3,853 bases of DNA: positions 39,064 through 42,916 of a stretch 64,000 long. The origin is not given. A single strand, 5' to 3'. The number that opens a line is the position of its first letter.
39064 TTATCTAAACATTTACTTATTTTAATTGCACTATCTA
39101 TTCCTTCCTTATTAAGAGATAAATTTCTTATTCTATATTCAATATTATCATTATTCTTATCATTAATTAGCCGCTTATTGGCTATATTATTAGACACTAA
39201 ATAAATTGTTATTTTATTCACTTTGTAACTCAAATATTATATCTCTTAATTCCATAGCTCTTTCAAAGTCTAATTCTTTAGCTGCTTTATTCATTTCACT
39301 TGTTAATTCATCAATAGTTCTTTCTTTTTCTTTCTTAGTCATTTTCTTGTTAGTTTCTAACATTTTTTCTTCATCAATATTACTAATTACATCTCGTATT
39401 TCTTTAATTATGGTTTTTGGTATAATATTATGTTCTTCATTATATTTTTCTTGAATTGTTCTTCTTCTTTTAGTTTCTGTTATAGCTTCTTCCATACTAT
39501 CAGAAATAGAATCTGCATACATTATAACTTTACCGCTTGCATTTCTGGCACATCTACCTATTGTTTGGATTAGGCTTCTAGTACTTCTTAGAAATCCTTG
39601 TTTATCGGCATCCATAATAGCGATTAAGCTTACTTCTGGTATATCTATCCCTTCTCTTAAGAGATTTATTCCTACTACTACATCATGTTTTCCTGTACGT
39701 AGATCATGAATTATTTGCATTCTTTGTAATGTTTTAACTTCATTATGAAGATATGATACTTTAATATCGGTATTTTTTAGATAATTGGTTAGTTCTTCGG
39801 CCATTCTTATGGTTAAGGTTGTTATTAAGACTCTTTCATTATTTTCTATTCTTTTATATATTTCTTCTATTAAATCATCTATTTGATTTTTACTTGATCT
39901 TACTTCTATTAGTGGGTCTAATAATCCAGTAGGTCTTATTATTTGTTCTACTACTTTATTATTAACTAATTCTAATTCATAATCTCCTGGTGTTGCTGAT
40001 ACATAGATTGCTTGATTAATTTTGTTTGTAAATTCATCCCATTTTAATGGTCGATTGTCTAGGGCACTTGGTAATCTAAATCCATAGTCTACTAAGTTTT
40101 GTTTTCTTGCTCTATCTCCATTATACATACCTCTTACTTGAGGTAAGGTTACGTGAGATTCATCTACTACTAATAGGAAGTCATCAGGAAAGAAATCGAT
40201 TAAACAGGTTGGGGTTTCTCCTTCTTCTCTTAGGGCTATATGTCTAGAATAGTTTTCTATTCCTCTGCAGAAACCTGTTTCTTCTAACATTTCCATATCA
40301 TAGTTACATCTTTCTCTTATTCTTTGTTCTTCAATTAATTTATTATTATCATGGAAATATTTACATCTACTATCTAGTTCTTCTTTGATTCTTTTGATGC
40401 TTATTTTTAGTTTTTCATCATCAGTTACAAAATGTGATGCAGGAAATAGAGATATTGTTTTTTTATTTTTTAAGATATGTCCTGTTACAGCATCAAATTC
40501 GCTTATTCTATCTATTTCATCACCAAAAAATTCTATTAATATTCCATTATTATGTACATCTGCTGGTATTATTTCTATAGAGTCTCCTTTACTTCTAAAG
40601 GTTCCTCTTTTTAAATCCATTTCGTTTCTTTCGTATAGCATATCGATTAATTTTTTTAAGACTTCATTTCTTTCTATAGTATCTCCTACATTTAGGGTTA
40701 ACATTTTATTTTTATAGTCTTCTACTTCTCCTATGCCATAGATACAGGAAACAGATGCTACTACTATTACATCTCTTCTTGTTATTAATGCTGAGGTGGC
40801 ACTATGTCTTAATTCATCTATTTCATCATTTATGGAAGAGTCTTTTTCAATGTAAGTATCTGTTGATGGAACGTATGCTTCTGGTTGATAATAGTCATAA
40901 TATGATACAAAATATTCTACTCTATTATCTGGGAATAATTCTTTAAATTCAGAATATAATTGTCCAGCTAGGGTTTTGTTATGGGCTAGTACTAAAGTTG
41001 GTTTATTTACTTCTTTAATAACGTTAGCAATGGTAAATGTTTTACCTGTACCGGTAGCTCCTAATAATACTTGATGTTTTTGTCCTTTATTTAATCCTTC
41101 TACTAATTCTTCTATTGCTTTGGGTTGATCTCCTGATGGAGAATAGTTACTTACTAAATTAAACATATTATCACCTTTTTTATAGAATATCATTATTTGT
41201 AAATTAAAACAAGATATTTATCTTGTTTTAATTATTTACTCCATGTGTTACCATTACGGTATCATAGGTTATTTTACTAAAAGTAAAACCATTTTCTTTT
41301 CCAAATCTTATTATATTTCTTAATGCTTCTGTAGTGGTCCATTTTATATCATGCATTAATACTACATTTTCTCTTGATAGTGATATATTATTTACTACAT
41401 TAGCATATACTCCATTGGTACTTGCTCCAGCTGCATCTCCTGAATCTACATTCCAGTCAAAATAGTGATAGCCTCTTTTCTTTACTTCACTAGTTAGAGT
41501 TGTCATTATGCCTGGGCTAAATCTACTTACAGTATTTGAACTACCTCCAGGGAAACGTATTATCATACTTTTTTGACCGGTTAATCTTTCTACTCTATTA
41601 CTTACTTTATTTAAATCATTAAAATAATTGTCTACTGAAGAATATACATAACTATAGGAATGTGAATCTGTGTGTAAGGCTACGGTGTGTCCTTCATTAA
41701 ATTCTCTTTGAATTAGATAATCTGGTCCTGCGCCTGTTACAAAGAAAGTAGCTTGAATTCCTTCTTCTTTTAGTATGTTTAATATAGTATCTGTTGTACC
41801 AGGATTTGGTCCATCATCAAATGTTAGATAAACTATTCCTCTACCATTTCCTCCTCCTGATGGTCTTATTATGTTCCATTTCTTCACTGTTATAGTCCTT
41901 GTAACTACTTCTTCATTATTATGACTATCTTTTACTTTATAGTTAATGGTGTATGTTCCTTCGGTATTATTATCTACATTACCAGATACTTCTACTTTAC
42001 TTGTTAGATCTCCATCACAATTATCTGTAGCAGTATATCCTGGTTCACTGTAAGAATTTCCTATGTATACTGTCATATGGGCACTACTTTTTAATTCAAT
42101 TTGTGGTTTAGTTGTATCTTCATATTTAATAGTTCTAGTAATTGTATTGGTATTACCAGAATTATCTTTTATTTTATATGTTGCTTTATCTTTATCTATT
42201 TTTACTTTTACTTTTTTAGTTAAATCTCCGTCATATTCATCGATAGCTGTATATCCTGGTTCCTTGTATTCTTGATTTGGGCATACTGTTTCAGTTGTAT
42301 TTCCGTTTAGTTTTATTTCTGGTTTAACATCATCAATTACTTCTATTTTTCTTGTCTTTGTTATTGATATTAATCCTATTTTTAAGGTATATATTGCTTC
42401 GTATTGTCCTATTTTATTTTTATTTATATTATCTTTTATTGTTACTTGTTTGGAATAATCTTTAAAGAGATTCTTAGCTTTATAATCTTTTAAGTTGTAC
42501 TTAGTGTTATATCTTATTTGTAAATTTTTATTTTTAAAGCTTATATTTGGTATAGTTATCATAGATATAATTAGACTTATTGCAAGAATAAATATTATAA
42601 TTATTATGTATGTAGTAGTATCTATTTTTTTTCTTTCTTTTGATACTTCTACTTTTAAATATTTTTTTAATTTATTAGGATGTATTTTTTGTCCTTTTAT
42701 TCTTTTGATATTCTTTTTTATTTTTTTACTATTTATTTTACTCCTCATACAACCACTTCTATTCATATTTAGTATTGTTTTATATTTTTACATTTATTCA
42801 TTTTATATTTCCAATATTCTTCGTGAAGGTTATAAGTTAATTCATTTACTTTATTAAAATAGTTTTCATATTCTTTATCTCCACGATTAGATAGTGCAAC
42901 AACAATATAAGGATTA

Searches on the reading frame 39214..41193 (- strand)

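Call 94: search_protein_families(library=ncbifam, proteins=[window:39214-41193:-], max_evalue=0.001)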
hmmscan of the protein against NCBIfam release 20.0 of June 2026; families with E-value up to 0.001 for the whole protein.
window:39214-41193:- (659 aa): 38 families (the best 25 are shown)
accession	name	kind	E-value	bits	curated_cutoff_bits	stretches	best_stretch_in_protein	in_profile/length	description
NF003673.1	PRK05298.1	equivalog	0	1068.6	743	1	11-658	2-652/653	excinuclease ABC subunit UvrB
TIGR00631.1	uvrb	equivalog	0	1052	750.1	1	11-657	2-658/658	excinuclease ABC subunit UvrB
TIGR00580.2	mfd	equivalog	6.7e-17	61.2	800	2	182-306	1-97/907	transcription-repair coupling factor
NF053632.1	heli_RadD_YejH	equivalog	2.9e-14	52.3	720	2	433-575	231-370/573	DNA repair helicase RadD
NF007966.0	PRK10689.1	equivalog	3.5e-13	48.2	1329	1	42-277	17-239/1148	transcription-repair coupling factor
TIGR00643.1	recG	equivalog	2.8e-12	46.1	659.4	1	445-556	454-558/629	ATP-dependent DNA helicase RecG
NF053636.1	DDHlcsCsdAPsy1082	equivalog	6.5e-12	44.7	890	1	450-568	241-354/512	DEAD/DEAH box helicase CsdA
NF053631.1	RNA_helic_CshA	equivalog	2.8e-09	36.4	646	1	449-627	234-411/434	degradosome RNA helicase CshA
NF004070.0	PRK05580.2-2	equivalog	3.1e-09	35.6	921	1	463-622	496-663/729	primosomal protein N'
TIGR04095.1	dnd_restrict_1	equivalog_domain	3.8e-09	36.1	600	1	466-593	302-420/451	DNA phosphorothioation system restriction enzyme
TIGR00595.1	priA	equivalog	3.8e-09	35.6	230.35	1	461-625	274-446/509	replication restart helicase PriA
NF008165.0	PRK10917.1-3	equivalog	5e-09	35.2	711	1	446-552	481-581/692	ATP-dependent DNA helicase RecG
NF004069.0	PRK05580.2-1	equivalog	8.5e-09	34.4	767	1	461-624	389-555/612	primosomal protein N'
NF004066.1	PRK05580.1-3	equivalog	1.1e-08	33.9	813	1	492-558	580-654/788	primosomal protein N'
NF008394.0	PRK11192.1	equivalog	1.2e-08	34.3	507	1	441-630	237-425/441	ATP-dependent RNA helicase SrmB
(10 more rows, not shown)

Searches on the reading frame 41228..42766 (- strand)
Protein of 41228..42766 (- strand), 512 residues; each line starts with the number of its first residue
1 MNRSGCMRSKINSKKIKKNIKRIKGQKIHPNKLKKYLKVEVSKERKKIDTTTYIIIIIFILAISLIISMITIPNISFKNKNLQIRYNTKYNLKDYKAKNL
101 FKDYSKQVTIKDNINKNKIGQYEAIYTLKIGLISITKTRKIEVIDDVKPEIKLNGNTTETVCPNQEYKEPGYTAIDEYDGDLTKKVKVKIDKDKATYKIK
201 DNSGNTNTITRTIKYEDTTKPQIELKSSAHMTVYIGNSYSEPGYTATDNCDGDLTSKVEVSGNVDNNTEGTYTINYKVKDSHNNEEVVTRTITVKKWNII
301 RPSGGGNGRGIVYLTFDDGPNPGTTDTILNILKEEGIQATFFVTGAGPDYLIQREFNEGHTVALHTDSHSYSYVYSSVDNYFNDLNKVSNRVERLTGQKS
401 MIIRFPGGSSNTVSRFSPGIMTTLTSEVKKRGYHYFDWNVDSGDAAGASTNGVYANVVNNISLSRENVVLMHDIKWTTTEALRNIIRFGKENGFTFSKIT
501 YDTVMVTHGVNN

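Call 94: search_protein_families(library=ncbifam, proteins=[window:41228-42766:-], max_evalue=0.001)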
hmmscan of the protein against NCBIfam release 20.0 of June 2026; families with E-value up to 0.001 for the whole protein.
window:41228-42766:- (512 aa): 8 families
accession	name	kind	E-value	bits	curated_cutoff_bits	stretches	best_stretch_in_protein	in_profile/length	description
NF045822.1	PgAcgDacpgdA2_Bac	equivalog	3.1e-29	102.2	400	1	279-498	36-257/274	peptidoglycan-N-acetylglucosamine deacetylase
TIGR02764.1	spore_ybaN_pdaB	equivalog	6.4e-26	91.3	237.4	1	312-499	8-187/191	polysaccharide deacetylase family sporulation protein PdaB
TIGR02884.1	spore_pdaA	equivalog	1.2e-23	84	298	1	306-499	33-220/224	delta-lactam-biosynthetic de-N-acetylase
NF045820.1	PgAcgDacpgdA_Strep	equivalog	1.1e-19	70.6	800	1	309-500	267-445/463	peptidoglycan-N-acetylglucosamine deacetylase PgdA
TIGR04243.1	nodulat_NodB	equivalog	7.2e-15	55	240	1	312-474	4-157/197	chitooligosaccharide deacetylase NodB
NF045821.1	PgAcgDacpgdA1_Bac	equivalog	1.9e-14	53.2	400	1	307-461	85-231/282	peptidoglycan-N-acetylglucosamine deacetylase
TIGR02873.1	spore_ylxY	hypoth_equivalog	1.4e-07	31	391.5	1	326-500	101-264/268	probable sporulation protein, polysaccharide deacetylase family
TIGR03006.1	pepcterm_polyde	equivalog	1.3e-06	27.8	276.2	1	325-409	36-122/272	XrtA system polysaccharide deacetylase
